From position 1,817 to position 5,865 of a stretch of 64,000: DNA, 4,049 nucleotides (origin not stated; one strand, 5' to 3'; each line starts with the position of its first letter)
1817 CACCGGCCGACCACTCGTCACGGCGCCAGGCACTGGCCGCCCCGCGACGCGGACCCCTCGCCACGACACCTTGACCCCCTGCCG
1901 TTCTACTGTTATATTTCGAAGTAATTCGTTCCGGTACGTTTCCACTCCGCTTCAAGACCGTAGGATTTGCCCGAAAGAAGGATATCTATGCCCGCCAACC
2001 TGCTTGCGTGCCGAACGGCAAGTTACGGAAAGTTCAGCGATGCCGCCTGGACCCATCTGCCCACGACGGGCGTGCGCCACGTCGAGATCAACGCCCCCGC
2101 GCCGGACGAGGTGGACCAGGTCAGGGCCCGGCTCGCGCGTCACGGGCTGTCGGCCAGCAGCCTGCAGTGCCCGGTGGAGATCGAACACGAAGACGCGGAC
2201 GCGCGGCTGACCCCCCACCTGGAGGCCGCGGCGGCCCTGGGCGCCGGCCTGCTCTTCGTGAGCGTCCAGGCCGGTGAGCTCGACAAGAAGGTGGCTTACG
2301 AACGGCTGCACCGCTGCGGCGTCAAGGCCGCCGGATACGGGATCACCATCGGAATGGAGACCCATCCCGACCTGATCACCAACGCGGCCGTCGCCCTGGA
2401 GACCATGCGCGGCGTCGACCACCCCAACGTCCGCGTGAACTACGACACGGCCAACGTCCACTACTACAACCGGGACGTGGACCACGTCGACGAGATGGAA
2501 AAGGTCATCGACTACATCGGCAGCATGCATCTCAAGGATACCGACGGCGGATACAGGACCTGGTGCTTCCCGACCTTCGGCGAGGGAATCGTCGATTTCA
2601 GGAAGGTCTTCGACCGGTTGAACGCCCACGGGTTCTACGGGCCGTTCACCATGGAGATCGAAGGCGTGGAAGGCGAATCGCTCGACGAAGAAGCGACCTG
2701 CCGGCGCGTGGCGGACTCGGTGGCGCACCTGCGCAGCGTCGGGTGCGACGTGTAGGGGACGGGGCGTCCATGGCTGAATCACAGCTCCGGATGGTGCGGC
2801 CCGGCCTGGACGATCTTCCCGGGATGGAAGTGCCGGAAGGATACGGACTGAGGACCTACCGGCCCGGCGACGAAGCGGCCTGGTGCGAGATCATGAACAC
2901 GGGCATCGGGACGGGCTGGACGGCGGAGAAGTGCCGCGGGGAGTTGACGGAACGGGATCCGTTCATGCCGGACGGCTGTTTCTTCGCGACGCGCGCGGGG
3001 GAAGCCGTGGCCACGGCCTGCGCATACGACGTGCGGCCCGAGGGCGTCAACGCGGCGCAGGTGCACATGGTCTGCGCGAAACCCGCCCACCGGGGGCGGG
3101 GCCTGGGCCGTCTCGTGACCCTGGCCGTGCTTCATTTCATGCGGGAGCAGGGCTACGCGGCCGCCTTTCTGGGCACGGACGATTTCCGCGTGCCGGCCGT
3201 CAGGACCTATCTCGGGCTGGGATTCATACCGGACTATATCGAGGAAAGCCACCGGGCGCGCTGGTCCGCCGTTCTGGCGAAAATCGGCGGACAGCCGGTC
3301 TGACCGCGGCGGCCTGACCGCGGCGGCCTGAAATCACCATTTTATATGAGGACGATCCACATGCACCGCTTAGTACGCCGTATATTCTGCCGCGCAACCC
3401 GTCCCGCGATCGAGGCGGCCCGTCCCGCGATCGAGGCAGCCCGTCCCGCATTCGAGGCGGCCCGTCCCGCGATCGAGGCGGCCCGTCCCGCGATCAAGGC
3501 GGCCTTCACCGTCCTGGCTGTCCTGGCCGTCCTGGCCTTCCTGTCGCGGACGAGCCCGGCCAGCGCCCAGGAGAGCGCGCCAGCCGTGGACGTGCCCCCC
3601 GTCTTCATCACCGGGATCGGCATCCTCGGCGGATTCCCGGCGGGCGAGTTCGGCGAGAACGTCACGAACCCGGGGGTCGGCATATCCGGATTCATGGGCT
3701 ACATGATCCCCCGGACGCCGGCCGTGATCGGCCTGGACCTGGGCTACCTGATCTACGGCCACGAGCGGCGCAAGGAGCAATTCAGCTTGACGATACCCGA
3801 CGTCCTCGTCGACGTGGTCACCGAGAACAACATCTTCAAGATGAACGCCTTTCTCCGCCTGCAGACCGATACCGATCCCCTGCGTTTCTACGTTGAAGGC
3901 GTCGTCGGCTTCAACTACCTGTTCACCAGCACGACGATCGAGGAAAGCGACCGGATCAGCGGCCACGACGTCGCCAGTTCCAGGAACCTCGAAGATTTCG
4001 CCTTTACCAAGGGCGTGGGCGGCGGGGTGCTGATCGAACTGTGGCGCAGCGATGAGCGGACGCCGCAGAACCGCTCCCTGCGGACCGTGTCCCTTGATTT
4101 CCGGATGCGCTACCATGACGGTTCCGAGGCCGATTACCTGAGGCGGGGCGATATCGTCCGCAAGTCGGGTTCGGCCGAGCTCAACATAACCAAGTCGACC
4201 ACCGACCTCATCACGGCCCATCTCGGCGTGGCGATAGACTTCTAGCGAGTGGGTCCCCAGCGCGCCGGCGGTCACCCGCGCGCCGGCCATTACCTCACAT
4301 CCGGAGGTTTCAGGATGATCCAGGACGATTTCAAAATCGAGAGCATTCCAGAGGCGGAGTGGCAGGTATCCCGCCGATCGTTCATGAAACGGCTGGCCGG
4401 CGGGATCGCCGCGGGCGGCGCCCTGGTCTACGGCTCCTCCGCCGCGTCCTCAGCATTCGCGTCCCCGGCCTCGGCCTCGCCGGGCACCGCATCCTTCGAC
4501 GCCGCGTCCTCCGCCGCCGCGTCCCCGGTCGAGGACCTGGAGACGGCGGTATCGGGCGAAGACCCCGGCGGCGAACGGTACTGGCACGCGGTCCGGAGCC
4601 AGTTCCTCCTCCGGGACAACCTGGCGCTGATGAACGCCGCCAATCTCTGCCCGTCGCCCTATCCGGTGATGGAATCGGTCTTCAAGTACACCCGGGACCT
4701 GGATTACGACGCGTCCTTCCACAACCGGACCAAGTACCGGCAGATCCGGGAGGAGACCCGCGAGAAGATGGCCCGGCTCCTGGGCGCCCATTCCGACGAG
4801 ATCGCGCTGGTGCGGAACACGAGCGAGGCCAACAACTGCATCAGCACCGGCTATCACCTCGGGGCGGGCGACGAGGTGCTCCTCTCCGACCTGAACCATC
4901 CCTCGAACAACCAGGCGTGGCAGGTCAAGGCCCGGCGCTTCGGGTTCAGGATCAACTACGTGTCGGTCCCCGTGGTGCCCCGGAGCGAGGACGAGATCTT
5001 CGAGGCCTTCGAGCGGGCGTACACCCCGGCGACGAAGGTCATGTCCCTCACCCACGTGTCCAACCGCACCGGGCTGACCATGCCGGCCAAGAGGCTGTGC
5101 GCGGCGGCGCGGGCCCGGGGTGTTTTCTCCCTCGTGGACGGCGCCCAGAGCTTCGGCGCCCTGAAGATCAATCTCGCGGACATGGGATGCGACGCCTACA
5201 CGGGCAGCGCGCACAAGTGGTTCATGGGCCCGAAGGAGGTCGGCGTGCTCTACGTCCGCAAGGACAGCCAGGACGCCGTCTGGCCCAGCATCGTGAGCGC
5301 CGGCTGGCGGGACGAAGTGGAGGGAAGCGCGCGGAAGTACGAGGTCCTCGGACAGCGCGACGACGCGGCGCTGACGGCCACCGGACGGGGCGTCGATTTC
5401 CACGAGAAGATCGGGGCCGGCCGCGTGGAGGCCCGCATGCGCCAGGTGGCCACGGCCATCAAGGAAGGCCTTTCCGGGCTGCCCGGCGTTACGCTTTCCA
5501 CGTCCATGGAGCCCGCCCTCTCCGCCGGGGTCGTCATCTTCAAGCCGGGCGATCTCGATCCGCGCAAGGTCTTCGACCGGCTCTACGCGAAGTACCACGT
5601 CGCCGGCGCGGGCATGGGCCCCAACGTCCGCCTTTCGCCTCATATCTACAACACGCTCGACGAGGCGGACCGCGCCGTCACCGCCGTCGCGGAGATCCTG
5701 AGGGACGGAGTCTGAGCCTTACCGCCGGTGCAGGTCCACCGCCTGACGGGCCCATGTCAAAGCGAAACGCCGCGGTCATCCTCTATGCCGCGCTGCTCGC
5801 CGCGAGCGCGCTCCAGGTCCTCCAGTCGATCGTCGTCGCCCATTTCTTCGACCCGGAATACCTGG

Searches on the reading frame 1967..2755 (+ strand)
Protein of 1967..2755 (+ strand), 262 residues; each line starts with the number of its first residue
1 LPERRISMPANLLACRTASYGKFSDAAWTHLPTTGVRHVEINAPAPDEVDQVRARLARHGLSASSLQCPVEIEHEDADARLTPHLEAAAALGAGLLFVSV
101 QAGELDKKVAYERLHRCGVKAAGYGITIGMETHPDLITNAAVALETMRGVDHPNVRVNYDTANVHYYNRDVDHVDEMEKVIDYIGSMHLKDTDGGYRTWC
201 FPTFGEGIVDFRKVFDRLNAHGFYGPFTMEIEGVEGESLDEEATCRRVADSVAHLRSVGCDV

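Call 14: find_encoding_contigs(protein=window:1967-2755:+, flank=10000)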
Protein window:1967-2755:+ (262 aa): no gene with exactly this product is on record in the collection.

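Call 29: find_encoding_contigs(protein=window:1988-2752:+, flank=10000, max_places=4)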
Protein seq(255 aa) (255 aa): no gene with exactly this product is on record in the collection.

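Call 79: search_protein_families(library=pfam, proteins=[window:1967-2755:+], max_evalue=0.001)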
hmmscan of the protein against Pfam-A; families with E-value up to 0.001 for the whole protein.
window:1967-2755:+ (262 aa): 1 family
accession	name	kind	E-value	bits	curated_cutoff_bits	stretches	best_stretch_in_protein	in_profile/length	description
PF01261.30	AP_endonuc_2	-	5e-31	108.7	31.1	1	35-240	8-234/249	Xylose isomerase-like TIM barrel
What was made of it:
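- Checked: The next gene upstream is a divergently oriented xylose-isomerase-like TIM-barrel gene at 1967-2755(+) (call 79).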

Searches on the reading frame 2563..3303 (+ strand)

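Call 79: search_protein_families(library=pfam, proteins=[window:2563-3303:+], max_evalue=0.001)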
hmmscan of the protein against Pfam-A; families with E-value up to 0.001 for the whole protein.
window:2563-3303:+ (246 aa): 4 families
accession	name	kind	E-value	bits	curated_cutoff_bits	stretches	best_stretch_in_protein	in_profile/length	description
PF00583.31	Acetyltransf_1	-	2.6e-12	47.5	20.7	1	126-221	19-116/116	Acetyltransferase (GNAT) family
PF13508.13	Acetyltransf_7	-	2.6e-06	28.1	27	1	138-222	3-83/84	Acetyltransferase (GNAT) domain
PF08445.16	FR47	-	1.6e-05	25.2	22.1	1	165-222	22-78/86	FR47-like protein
PF13527.13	Acetyltransf_9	-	0.00046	20.6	25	1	142-203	46-111/127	Acetyltransferase (GNAT) domain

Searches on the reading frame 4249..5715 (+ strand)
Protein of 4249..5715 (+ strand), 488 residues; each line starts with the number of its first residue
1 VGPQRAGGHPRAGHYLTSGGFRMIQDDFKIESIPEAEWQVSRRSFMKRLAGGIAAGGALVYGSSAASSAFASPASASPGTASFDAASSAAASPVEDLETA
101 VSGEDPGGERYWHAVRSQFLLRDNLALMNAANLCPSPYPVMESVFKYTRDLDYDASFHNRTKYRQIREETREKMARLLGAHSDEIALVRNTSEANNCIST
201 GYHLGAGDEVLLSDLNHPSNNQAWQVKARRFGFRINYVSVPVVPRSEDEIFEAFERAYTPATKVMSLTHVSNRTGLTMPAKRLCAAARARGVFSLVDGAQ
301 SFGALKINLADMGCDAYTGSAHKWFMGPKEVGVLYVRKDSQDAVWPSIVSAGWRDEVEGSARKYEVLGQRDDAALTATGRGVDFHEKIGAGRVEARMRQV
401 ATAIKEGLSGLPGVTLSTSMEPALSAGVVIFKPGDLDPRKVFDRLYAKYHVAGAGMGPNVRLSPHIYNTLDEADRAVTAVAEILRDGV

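Call 79: search_protein_families(library=pfam, proteins=[window:4249-5715:+], max_evalue=0.001)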
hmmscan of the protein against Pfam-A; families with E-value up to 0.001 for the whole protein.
window:4249-5715:+ (488 aa): 3 families
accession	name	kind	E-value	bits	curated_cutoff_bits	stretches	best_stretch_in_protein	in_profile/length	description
PF00266.25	Aminotran_5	-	5.9e-47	160.9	21.5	1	137-444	12-327/371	Aminotransferase class-V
PF00155.27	Aminotran_1_2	-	4.3e-08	33.2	19.7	1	141-299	19-187/361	Aminotransferase class I and II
PF01053.26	Cys_Met_Meta_PP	-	1.8e-05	24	27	1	163-331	46-206/381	Cys/Met metabolism PLP-dependent enzyme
